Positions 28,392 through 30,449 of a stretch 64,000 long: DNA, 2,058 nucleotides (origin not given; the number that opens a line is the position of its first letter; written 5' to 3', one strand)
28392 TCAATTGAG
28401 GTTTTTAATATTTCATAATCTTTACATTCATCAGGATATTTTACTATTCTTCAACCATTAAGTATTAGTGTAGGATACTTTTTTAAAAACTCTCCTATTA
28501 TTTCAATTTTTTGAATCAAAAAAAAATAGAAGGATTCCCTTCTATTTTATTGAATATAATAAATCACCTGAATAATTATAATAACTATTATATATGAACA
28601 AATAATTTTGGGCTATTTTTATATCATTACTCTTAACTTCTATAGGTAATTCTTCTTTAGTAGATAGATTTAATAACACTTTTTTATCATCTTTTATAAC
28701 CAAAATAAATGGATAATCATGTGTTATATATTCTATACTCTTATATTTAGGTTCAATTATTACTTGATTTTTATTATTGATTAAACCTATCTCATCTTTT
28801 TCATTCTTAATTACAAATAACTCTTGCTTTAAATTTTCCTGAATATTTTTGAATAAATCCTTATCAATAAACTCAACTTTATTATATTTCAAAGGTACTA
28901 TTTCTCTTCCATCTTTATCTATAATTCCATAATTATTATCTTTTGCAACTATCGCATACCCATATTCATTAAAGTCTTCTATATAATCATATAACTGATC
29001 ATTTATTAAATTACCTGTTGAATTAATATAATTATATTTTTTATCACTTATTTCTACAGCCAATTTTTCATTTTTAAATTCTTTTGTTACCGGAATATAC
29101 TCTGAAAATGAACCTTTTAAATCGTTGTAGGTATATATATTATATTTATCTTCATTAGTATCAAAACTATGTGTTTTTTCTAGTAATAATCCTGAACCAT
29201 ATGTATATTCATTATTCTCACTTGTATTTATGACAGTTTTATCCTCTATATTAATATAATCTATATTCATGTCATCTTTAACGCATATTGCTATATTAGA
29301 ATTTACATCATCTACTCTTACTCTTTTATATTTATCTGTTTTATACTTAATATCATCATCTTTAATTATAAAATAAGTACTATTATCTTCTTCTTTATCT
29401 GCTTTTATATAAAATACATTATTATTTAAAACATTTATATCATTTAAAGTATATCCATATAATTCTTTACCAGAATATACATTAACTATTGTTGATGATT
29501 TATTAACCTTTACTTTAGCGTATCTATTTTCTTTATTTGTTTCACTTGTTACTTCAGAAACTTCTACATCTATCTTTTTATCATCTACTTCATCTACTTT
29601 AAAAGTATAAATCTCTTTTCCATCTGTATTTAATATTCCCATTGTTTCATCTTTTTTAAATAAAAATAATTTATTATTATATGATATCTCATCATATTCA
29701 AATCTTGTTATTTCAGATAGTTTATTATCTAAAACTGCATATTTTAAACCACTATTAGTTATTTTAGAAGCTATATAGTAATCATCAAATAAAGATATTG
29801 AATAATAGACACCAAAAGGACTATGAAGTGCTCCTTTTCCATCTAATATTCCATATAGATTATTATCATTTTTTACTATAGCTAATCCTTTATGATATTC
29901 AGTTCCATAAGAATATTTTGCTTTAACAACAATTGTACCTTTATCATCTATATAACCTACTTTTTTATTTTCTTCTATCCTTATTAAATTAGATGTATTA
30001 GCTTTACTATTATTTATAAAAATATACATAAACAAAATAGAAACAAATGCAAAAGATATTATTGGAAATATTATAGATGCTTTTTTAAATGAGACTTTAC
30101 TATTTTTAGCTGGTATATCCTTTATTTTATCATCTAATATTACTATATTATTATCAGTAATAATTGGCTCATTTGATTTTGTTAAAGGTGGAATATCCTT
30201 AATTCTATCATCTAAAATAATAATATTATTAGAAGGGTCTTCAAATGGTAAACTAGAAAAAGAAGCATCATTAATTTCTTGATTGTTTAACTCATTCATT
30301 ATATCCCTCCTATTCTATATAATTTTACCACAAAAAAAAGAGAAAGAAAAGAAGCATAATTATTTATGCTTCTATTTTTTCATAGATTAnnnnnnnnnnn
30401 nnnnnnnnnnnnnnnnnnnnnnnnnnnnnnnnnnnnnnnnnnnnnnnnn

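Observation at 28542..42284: ~13.7-kb giant surface-protein locus inserted between ftsK and the S10 ribosomal operon, bracketed by a paralogous gene pair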

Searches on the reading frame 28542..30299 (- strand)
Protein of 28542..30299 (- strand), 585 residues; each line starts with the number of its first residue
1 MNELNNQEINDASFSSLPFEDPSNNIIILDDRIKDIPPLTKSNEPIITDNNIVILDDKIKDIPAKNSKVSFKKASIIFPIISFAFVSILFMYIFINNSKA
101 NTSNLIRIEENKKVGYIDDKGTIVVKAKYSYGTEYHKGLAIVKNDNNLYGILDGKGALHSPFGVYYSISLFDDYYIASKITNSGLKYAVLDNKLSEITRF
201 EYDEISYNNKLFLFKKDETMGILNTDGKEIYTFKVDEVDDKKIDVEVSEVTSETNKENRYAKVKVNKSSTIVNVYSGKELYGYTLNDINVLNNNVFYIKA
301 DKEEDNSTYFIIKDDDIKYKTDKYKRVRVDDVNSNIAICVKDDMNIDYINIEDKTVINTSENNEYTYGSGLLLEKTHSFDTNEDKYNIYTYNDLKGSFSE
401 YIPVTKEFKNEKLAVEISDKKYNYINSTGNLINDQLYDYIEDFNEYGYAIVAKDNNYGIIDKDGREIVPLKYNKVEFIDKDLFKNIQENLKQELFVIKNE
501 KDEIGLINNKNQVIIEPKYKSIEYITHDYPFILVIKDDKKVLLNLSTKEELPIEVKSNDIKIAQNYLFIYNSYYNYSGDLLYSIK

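Call 4: search_protein_families(library=pfam, proteins=[window:28542-30299:-], max_evalue=0.01)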
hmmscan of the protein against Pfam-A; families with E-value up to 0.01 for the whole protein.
window:28542-30299:- (585 aa): 1 family
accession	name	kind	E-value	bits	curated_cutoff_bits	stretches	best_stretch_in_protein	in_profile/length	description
PF14903.11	WG_beta_rep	-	2.9e-22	78.8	25.6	4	115-146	2-33/35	WG containing repeat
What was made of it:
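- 28542..30299 (-): WG_A, the orthologue of the single resident WG gene of related species. PF14903 at 2.9e-22 (call 4).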

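Call 5: search_protein_families(library=ncbifam, proteins=[window:28542-30299:-], max_evalue=0.01)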
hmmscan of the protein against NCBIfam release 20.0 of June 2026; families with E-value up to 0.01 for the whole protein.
window:28542-30299:- (585 aa): 0 families

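Call 66: search_protein_families(library=pfam, proteins=[window:28545-29969:-], max_evalue=0.01)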
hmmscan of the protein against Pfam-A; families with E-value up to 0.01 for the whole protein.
window:28545-29969:- (475 aa): 1 family
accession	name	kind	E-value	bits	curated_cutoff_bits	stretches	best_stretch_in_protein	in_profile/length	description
PF14903.11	WG_beta_rep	-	1.8e-21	76.2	25.6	4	5-36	2-33/35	WG containing repeat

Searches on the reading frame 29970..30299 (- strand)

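Call 66: search_protein_families(library=pfam, proteins=[window:29970-30299:-], max_evalue=0.01)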
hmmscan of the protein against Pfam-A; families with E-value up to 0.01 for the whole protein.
window:29970-30299:- (110 aa): 1 family
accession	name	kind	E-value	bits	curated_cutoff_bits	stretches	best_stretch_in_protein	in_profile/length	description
PF12853.12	NADH_u_ox_C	-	0.0064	16.9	25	0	49-84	16-50/89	C-terminal of NADH-ubiquinone oxidoreductase 21 kDa subunit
